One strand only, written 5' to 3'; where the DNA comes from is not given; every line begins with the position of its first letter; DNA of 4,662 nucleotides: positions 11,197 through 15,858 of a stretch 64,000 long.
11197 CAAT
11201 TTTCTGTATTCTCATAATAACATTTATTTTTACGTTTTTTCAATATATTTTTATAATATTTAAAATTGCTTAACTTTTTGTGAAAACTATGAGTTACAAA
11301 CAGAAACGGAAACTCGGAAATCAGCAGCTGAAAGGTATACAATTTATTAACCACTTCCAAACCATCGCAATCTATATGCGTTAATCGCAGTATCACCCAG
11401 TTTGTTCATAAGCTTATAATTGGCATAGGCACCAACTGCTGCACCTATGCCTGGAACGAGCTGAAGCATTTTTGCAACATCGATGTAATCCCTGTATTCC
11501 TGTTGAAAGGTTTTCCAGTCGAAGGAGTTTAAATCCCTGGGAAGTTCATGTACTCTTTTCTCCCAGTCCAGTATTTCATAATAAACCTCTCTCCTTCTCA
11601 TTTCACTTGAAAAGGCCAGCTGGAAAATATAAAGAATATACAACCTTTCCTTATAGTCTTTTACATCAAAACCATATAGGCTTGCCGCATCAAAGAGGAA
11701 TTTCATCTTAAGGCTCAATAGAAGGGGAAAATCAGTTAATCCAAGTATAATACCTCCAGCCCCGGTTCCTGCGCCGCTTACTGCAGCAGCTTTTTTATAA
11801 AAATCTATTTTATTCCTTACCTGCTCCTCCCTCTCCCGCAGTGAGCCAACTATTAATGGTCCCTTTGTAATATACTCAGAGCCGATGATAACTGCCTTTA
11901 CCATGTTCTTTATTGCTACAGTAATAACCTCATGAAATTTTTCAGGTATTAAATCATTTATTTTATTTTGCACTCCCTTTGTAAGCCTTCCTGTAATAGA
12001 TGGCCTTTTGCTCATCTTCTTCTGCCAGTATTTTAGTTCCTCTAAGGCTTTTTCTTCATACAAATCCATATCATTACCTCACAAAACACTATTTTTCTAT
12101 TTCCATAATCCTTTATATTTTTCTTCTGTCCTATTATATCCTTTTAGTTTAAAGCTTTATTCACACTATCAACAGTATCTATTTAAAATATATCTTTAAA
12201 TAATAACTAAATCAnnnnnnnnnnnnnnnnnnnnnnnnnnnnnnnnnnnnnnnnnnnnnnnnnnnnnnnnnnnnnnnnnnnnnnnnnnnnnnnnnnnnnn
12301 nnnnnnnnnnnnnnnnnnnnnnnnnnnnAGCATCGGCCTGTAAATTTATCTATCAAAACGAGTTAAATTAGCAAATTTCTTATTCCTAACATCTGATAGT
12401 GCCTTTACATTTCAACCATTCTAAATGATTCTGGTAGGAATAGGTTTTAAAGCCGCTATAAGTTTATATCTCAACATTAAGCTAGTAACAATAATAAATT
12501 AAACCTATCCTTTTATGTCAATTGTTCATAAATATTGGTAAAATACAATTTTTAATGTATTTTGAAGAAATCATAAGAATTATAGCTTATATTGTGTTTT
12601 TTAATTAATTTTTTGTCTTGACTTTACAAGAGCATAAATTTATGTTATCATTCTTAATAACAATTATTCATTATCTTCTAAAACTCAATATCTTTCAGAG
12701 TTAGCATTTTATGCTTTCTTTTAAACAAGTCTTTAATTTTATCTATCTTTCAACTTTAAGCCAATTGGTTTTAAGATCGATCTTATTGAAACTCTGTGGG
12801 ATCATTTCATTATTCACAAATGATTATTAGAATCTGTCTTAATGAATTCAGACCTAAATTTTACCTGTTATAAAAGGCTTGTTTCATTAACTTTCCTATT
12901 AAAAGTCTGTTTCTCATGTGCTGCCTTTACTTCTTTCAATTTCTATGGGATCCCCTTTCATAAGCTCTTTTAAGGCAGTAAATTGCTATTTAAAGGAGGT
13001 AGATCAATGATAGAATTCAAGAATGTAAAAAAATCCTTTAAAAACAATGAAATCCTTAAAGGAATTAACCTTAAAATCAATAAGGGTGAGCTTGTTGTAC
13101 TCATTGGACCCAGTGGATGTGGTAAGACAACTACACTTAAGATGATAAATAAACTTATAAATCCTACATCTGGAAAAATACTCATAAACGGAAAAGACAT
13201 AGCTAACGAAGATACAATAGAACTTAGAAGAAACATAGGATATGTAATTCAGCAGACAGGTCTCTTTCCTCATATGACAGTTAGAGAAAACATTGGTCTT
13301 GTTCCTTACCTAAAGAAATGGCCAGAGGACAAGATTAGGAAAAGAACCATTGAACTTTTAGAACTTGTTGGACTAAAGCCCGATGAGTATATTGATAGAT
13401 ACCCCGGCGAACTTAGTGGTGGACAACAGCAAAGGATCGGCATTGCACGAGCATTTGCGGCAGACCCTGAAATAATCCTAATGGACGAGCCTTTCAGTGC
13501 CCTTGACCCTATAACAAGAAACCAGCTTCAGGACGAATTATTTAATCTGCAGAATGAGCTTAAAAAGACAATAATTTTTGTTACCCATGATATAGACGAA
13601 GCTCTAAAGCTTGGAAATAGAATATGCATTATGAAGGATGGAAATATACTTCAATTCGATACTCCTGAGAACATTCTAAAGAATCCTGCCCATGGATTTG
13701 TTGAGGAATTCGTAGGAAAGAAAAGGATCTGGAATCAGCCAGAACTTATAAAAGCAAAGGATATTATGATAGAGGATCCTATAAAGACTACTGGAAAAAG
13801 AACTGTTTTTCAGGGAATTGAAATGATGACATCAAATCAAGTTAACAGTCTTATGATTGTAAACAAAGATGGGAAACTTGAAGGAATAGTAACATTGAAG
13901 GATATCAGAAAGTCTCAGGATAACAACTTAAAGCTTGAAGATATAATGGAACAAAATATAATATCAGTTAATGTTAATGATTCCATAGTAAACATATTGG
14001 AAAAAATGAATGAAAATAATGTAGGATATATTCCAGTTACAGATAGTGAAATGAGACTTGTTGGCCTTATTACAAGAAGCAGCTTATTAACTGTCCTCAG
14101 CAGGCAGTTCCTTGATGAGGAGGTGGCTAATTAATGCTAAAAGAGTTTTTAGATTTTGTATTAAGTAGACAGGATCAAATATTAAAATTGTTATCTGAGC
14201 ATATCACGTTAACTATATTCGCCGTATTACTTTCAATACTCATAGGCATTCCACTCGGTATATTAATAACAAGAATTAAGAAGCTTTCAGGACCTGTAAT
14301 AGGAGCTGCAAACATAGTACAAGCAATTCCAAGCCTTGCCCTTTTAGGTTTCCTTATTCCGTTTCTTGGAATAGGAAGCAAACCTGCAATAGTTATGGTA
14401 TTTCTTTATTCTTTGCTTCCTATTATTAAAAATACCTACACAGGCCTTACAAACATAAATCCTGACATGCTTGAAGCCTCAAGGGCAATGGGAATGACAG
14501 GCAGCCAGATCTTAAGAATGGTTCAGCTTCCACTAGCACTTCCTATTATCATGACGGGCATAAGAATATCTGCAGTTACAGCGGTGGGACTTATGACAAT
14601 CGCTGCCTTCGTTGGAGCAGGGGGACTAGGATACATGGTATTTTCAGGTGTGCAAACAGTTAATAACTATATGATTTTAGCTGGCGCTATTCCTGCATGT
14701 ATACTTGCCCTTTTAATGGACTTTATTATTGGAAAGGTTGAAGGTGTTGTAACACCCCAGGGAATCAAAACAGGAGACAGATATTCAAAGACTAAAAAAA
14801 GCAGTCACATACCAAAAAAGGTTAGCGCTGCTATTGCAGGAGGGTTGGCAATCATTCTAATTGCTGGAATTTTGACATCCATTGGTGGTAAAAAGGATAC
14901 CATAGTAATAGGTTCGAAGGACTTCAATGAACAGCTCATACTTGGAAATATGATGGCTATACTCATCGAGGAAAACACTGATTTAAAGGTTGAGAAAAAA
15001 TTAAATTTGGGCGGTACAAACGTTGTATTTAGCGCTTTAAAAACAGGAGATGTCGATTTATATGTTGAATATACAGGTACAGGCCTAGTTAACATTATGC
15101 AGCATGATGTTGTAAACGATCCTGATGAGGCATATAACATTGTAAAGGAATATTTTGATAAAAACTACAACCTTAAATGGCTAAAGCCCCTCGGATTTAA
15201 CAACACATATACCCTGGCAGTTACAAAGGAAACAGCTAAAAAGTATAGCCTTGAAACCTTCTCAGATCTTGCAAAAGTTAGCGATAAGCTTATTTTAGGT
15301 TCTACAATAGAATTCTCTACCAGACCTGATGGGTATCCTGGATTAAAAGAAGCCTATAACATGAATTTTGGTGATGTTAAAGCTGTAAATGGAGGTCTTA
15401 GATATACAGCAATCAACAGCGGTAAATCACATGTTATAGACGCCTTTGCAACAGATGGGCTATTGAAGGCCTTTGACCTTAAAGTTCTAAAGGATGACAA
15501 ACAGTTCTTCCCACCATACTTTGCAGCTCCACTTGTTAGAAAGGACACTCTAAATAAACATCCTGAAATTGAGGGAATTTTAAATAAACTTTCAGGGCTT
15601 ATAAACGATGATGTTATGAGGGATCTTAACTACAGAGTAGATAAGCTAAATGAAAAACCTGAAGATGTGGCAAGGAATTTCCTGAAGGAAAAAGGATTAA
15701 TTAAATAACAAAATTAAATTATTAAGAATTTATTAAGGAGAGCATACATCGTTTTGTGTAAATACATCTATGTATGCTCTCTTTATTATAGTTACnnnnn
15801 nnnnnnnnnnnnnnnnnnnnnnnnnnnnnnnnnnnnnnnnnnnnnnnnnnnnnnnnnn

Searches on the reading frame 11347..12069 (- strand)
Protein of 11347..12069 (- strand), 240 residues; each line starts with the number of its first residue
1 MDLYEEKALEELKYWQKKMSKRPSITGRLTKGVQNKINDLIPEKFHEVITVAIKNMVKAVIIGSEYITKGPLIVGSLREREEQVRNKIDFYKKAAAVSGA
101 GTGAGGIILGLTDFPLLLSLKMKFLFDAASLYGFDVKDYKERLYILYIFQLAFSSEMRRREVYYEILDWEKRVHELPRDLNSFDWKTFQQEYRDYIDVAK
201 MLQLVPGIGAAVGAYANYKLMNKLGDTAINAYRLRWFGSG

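Call 3: search_protein_families(library=pfam, proteins=[window:11347-12069:-])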
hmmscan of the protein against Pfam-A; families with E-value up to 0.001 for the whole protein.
window:11347-12069:- (240 aa): 1 family
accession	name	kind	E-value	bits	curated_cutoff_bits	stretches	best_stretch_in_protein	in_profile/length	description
PF12787.12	EcsC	-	7.2e-94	314.4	30.4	1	6-236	1-239/240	EcsC protein family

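Call 4: search_protein_families(library=ncbifam, proteins=[window:11347-12069:-])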
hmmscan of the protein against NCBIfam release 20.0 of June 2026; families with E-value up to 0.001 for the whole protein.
window:11347-12069:- (240 aa): 0 families

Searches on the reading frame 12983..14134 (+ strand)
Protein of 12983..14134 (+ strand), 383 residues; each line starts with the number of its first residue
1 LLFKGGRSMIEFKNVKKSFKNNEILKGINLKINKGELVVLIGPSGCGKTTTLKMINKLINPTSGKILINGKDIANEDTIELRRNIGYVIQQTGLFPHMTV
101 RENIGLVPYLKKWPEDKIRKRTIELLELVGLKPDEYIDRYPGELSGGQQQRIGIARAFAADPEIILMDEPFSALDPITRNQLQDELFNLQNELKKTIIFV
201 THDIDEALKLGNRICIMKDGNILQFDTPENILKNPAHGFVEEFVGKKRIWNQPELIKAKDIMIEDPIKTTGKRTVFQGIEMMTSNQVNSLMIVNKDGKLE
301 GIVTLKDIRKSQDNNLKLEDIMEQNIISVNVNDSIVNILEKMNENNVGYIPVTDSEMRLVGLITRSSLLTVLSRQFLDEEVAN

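Call 3: search_protein_families(library=pfam, proteins=[window:12983-14134:+])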
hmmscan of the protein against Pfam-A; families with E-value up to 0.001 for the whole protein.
window:12983-14134:+ (383 aa): 8 families
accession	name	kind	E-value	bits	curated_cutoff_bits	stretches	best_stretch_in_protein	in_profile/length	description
PF00005.33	ABC_tran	-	9.7e-42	143.3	25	1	25-171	1-136/137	ABC transporter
PF00571.33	CBS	-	1.6e-23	83.2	24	2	319-373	2-56/57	CBS domain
PF13304.12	AAA_21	-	1.1e-09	39.2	27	1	127-203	221-299/304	AAA domain, putative AbiEii toxin, Type IV TA system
PF03215.21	Rad17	-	2.1e-05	25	23.8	1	22-62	32-72/186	Rad17 P-loop domain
PF00004.35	AAA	-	3.7e-05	24.6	21.2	1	38-205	1-112/131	ATPase family associated with various cellular activities (AAA)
PF07728.20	AAA_5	-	0.00025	21.5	22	0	38-85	2-48/139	AAA domain (dynein-related subfamily)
PF02463.25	SMC_N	-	0.00047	20.1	40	0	52-200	41-197/220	RecF/RecN/SMC N terminal domain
PF00437.27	T2SSE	-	0.00085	18.5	24.9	0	32-84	138-185/370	Type II/IV secretion system protein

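Call 4: search_protein_families(library=ncbifam, proteins=[window:12983-14134:+])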
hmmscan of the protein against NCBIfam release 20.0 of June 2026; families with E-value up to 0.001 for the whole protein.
window:12983-14134:+ (383 aa): 215 families (the best 25 are shown)
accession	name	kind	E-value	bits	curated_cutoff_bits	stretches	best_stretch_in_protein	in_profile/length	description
TIGR01186.1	proV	subfamily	2.6e-126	421.6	326.6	1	25-373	9-358/363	betaine/proline/choline family ABC transporter ATP-binding protein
TIGR03415.1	ABC_choXWV_ATP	equivalog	2.5e-82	276.9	483.75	1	26-373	41-380/382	choline ABC transporter ATP-binding protein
TIGR03265.1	PhnT2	equivalog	9.3e-78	261.9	457.7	1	9-264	4-254/353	putative 2-aminoethylphosphonate ABC transporter ATP-binding protein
NF006987.0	PRK09452.1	equivalog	2.5e-77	260.1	482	1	7-300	15-302/378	spermidine/putrescine ABC transporter ATP-binding protein PotA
TIGR00968.1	3a0106s01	subfamily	6e-73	245.3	342.75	1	10-247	1-234/237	sulfate ABC transporter ATP-binding protein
NF043075.1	MMSYN1_0197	equivalog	7.3e-73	245.4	550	1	9-263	2-251/341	spermidine/putrescine ABC transporter ATP-binding protein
NF007480.0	PRK10070.1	equivalog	1.9e-69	234.4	444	1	26-375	45-395/400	glycine betaine/L-proline ABC transporter ATP-binding protein ProV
NF008105.0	PRK10851.1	equivalog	6.7e-69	232.3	502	1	10-247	3-240/362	sulfate/thiosulfate ABC transporter ATP-binding protein CysA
NF040840.2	tungstate_WtpC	equivalog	9.7e-68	229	440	1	9-275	1-269/347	tungstate ABC transporter ATP-binding protein WtpC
TIGR01187.1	potA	subfamily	3.5e-67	226.8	355.6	1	40-268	1-225/325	polyamine ABC transporter ATP-binding protein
NF008653.0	PRK11650.1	subfamily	1.6e-65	221.5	432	1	9-249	3-240/357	sn-glycerol-3-phosphate ABC transporter ATP-binding protein UgpC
NF008513.0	PRK11432.1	equivalog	3.6e-65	220.2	496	1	8-252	5-245/351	ferric ABC transporter ATP-binding protein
NF040933.2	ABC_arch_GlcV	equivalog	7.6e-64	215.8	450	1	10-251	3-249/357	glucose ABC transporter ATP-binding protein GlcV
TIGR03258.1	PhnT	equivalog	1.4e-62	211.9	499.15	1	7-250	6-246/359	2-aminoethylphosphonate ABC transport system ATP-binding subunit PhnT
NF007027.0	PRK09493.1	equivalog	8.8e-60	202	379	1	9-244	1-236/240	glutamine ABC transporter ATP-binding protein GlnQ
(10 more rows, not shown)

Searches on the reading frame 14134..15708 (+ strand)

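Call 3: search_protein_families(library=pfam, proteins=[window:14134-15708:+])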
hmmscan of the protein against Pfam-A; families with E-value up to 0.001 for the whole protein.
window:14134-15708:+ (524 aa): 2 families
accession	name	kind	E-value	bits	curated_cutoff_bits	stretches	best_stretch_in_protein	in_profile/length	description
PF04069.17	OpuAC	-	5.3e-72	243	21.2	1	255-519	1-257/257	Substrate binding domain of ABC-type glycine betaine transport system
PF00528.27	BPD_transp_1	-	5.1e-21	75.7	26.4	1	38-199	1-175/184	Binding-protein-dependent transport system inner membrane component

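Call 4: search_protein_families(library=ncbifam, proteins=[window:14134-15708:+])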
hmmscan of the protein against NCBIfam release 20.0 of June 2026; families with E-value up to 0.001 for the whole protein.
window:14134-15708:+ (524 aa): 18 families
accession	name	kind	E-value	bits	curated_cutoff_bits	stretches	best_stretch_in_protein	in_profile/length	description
NF049931.1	GlyBetbindOsmF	equivalog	1.6e-44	152.2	400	1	255-524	3-283/283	glycine betaine ABC transporter substrate-binding protein OsmF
TIGR03416.1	ABC_choXWV_perm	equivalog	2.1e-26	93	363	1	17-198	85-266/267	choline ABC transporter permease subunit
NF008196.0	PRK10952.1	equivalog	1.9e-25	89.5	439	1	24-199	150-325/356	glycine betaine/L-proline ABC transporter permease ProW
NF040733.1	ABC_perm_U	equivalog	8.8e-21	74.5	295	1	15-206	53-245/251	ABC transporter permease subunit SaoP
NF007545.0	PRK10160.1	equivalog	2e-17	63.5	342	1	20-208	80-269/275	taurine ABC transporter permease TauC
NF008470.0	PRK11365.1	equivalog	5.6e-14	52.2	347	1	21-197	59-240/263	aliphatic sulfonate ABC transporter permease SsuC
TIGR01183.1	ntrB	equivalog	1.1e-12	48.1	209.05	1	30-200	29-200/202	nitrate ABC transporter permease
NF008049.0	PRK10782.1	subfamily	4e-12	46.3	212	1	19-180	12-188/217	methionine ABC transporter permease MetI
TIGR01097.1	PhnE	equivalog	2e-09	37.3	216.7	1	2-202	43-247/252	phosphonate ABC transporter, permease protein PhnE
NF007047.0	PRK09500.1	equivalog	3.5e-06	26.8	326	1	10-163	50-209/257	spermidine/putrescine ABC transporter permease PotC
NF007044.0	PRK09497.1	equivalog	1e-05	25.2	348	1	82-197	149-266/285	spermidine/putrescine ABC transporter permease PotB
TIGR01581.1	Mo_ABC_porter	hypoth_equivalog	1.9e-05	24.2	210.3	1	81-153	101-174/225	ABC transporter permease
NF043074.1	MMSYN1_0196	equivalog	4.4e-05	22.9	350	1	3-168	52-224/277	spermidine/putrescine ABC transporter permease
NF043080.1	MMSYN1_0166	equivalog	0.00016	20.7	370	1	23-163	105-246/307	oligopeptide ABC transporter permease OppC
NF040839.1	tungstate_WtpB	equivalog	0.00024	20.8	340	0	13-157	39-203/251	tungstate ABC transporter permease WtpB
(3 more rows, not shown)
